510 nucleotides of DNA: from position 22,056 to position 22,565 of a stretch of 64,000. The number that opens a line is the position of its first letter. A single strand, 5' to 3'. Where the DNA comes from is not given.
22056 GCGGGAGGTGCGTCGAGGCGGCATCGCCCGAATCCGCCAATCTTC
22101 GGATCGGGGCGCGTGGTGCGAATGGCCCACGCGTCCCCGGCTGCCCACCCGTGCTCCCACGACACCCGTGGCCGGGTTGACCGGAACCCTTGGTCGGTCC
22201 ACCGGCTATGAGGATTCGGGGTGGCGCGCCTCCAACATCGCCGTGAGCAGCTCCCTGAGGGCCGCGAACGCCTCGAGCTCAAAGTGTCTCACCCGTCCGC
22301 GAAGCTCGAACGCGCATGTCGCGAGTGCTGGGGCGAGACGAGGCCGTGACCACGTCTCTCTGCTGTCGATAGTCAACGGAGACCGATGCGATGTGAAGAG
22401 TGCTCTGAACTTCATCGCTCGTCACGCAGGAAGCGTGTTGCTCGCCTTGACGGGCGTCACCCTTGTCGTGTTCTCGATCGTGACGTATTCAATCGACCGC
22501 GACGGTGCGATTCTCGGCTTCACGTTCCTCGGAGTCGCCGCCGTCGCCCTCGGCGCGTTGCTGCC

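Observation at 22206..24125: Low-GC islet: a 2TM-GAF gene lies between an HTH-protein gene and a remnant of that gene's paralogue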

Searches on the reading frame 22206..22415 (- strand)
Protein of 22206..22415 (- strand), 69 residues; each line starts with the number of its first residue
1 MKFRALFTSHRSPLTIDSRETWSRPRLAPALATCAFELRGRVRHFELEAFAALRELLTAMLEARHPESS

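Call 4: search_protein_families(library=pfam, proteins=[window:22206-22415:-], max_evalue=1)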
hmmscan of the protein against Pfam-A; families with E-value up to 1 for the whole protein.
window:22206-22415:- (69 aa): 0 families

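Call 5: search_protein_families(library=padloc, proteins=[window:22206-22415:-], max_evalue=1)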
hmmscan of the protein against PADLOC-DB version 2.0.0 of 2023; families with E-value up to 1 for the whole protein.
window:22206-22415:- (69 aa): 0 families
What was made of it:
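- No known defence or toxin model matches (call 5).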

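Call 6: search_protein_families(library=ncbifam, proteins=[window:22206-22415:-], max_evalue=1)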
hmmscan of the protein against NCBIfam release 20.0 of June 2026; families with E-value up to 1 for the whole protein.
window:22206-22415:- (69 aa): 0 families
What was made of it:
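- Checked: GAF: the window protein itself has no Pfam, NCBIfam or PADLOC hit (calls 4-6).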
